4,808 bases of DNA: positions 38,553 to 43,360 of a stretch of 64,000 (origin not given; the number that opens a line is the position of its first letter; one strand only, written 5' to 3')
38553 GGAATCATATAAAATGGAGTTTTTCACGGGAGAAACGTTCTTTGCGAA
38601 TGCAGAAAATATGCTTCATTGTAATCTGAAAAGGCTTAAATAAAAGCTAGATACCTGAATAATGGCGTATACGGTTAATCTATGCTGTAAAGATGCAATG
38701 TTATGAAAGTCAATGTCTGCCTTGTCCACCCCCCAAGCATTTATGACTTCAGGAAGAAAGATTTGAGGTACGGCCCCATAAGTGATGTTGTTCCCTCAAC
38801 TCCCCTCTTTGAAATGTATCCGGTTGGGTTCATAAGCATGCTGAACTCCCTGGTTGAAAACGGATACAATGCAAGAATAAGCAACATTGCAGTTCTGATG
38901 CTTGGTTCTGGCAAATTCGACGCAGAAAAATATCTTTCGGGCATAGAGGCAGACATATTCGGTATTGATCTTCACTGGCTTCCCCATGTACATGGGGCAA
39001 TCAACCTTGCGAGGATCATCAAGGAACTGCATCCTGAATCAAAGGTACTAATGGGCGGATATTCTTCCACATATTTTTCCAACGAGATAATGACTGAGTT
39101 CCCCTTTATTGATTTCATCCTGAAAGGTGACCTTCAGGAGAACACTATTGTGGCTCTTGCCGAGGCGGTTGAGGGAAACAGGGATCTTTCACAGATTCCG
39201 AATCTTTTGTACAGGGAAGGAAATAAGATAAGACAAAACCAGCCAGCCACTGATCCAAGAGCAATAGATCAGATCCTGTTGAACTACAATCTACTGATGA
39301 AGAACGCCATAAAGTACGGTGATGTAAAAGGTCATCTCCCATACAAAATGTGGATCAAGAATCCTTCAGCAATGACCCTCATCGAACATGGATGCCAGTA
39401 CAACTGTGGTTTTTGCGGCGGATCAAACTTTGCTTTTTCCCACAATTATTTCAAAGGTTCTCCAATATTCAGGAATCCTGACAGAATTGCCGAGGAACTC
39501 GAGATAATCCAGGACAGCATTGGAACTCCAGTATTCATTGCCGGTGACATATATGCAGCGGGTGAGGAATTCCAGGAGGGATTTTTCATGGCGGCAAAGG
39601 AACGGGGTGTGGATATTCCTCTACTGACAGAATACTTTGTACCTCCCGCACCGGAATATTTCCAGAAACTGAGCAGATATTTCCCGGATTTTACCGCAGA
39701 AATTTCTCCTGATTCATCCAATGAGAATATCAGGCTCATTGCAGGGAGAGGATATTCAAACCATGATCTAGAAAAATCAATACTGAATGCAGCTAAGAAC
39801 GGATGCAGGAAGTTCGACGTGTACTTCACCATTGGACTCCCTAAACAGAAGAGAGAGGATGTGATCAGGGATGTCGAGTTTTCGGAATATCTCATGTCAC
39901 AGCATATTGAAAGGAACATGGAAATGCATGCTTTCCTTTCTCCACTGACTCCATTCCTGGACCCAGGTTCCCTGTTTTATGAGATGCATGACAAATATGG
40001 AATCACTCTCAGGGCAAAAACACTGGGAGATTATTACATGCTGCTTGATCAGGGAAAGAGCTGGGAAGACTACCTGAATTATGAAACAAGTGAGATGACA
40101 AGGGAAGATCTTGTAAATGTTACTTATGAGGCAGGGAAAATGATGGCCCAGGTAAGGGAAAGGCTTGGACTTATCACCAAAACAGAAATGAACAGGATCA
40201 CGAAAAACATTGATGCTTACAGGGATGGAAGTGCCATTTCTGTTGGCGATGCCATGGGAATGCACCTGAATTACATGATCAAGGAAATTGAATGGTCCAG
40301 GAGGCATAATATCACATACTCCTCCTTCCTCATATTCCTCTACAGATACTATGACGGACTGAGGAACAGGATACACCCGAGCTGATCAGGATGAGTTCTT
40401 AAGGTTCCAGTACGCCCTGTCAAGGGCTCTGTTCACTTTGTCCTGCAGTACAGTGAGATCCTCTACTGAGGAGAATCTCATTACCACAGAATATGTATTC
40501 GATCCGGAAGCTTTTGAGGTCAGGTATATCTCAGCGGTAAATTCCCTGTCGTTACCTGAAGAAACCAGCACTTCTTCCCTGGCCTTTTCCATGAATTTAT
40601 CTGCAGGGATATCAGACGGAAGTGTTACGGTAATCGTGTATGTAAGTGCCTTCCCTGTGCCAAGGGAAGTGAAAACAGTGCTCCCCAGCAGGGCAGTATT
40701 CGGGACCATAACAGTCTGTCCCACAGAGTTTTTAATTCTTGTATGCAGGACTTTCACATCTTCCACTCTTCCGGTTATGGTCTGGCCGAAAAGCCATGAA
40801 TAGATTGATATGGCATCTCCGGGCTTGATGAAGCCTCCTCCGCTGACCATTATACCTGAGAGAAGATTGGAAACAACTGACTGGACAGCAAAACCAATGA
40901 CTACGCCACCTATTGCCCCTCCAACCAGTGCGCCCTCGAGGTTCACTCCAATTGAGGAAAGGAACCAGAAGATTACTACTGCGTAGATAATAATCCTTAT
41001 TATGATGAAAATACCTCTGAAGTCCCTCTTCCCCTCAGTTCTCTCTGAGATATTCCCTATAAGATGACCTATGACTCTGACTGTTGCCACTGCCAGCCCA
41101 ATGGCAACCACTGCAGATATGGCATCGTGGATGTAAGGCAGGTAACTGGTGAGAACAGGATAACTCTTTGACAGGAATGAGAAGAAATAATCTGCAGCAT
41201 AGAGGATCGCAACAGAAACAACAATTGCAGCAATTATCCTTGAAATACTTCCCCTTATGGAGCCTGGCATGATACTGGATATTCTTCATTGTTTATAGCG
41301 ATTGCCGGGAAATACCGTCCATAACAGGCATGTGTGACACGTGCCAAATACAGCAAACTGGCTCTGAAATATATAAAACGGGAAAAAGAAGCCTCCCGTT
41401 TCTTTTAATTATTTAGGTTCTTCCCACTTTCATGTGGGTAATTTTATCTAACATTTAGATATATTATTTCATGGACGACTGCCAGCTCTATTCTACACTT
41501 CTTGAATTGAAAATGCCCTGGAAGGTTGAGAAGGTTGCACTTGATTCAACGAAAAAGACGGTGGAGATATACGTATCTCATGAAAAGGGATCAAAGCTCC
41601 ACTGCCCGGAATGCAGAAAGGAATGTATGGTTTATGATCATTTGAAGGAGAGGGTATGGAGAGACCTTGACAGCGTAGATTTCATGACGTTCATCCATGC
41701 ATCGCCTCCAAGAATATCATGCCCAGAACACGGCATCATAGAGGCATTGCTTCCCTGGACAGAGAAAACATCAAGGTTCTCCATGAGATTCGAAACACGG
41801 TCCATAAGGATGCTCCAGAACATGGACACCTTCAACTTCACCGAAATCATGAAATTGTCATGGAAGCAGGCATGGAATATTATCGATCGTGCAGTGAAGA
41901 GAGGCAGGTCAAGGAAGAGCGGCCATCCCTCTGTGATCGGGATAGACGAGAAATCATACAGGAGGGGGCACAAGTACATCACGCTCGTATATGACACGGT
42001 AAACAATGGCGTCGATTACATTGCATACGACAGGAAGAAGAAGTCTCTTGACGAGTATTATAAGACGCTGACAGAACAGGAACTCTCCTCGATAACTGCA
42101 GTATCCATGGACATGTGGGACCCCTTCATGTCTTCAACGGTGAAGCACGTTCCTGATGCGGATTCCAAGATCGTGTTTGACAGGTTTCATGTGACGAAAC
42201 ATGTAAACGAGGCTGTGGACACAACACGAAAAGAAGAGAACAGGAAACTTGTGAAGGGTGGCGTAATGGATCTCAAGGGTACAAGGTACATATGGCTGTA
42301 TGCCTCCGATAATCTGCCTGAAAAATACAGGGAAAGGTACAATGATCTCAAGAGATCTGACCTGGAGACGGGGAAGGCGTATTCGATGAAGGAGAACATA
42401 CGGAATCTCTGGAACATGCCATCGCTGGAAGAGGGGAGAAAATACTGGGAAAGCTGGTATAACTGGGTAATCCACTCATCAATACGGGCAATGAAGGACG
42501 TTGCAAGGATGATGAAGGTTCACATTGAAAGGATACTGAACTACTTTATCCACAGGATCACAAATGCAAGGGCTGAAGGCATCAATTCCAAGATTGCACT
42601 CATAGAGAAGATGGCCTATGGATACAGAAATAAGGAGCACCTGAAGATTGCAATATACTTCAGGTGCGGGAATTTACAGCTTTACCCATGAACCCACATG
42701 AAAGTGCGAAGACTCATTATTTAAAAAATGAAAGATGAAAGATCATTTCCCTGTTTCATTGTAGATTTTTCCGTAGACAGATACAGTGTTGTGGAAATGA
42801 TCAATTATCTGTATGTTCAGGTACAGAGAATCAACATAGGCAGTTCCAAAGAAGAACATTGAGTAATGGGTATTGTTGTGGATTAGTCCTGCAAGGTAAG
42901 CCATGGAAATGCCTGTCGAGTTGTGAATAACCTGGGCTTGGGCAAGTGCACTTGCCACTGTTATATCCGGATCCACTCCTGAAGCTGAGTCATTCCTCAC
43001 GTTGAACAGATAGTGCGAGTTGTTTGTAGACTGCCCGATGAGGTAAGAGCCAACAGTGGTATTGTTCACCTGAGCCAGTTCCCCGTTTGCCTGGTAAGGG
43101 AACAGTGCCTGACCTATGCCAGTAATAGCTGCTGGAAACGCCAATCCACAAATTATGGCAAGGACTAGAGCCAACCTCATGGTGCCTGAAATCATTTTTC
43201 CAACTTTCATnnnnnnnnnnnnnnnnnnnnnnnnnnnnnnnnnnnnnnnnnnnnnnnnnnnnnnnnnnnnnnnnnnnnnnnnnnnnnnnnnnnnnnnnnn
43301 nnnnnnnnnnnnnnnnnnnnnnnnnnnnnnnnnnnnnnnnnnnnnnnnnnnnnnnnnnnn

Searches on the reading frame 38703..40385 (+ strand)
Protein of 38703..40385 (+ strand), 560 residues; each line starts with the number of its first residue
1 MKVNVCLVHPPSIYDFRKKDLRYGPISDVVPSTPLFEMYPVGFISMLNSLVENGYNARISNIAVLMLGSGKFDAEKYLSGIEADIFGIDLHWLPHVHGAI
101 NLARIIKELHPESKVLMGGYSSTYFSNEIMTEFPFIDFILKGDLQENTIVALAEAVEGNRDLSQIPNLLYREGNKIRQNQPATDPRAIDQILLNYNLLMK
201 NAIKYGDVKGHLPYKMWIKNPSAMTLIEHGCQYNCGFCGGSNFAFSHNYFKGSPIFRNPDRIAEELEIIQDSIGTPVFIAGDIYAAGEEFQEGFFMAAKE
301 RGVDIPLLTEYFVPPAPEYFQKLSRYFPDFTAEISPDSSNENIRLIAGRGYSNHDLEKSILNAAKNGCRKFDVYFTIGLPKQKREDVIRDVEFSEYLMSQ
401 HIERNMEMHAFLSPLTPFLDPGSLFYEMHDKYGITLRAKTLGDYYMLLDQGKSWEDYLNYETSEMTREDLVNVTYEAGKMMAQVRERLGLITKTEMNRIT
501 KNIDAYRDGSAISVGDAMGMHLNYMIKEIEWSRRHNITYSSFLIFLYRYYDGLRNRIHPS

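Call 94: search_protein_families(library=pfam, proteins=[window:38703-40385:+], max_evalue=0.00001)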
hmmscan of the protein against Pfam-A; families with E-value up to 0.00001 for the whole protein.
window:38703-40385:+ (560 aa): 2 families
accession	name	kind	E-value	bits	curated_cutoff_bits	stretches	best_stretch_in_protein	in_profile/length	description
PF04055.27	Radical_SAM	-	9.4e-15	55.6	29.5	1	229-393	5-165/166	Radical SAM superfamily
PF02310.24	B12-binding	-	1.8e-07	31.4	32.1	1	33-142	7-111/121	B12 binding domain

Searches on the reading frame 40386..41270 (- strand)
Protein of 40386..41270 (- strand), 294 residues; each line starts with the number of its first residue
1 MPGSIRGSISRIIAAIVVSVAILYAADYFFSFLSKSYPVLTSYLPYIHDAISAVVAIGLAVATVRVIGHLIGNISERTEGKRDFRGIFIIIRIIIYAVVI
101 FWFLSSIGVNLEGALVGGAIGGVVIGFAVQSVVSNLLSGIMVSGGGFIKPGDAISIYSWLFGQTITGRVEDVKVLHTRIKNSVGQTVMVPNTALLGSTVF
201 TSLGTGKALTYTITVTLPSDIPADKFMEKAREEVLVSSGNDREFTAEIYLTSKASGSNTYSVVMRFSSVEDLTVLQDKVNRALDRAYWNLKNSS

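Call 94: search_protein_families(library=pfam, proteins=[window:40386-41270:-], max_evalue=0.00001)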
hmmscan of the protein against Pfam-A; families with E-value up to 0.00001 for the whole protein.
window:40386-41270:- (294 aa): 2 families
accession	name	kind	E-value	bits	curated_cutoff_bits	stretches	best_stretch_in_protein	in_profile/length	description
PF00924.24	MS_channel_2nd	-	2.2e-10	40.9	20.2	1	132-199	2-63/68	Mechanosensitive ion channel, beta-domain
PF21088.3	MS_channel_1st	-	1.1e-06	29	23.1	1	90-130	2-42/42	Mechanosensitive ion channel, transmembrane helices 2/3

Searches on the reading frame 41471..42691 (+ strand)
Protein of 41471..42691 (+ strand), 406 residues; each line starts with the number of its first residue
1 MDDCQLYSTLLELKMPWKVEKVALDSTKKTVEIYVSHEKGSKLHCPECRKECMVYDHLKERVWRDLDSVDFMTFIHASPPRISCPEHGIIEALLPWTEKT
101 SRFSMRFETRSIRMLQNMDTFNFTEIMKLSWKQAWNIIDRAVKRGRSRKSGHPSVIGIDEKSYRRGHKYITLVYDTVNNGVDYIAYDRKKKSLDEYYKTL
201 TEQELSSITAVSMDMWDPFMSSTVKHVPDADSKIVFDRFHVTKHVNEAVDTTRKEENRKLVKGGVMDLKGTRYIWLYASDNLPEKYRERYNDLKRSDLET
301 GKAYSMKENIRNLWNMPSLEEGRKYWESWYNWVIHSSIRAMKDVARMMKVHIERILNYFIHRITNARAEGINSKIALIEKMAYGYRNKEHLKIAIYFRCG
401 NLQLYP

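Call 94: search_protein_families(library=pfam, proteins=[window:41471-42691:+], max_evalue=0.00001)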
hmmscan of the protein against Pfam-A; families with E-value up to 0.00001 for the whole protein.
window:41471-42691:+ (406 aa): 3 families
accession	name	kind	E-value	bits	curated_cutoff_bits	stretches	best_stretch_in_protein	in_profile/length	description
PF01610.23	DDE_Tnp_ISL3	-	1.7e-69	234.7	23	1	156-395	1-240/240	Transposase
PF13542.12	HTH_Tnp_ISL3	-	2.3e-09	37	27.4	1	94-142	3-51/51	Helix-turn-helix domain of transposase family ISL3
PF14690.11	Zn_ribbon_ISL3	-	3.6e-09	37.3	25.5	1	44-87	4-47/47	zinc-finger of transposase IS204/IS1001/IS1096/IS1165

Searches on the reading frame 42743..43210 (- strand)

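Call 94: search_protein_families(library=pfam, proteins=[window:42743-43210:-], max_evalue=0.00001)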
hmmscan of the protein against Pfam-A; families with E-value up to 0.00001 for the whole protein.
window:42743-43210:- (155 aa): 1 family
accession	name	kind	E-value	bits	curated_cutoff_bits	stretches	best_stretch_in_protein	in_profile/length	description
PF02669.20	KdpC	-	6.6e-30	104.6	24.1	2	10-68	4-62/182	K+-transporting ATPase, c chain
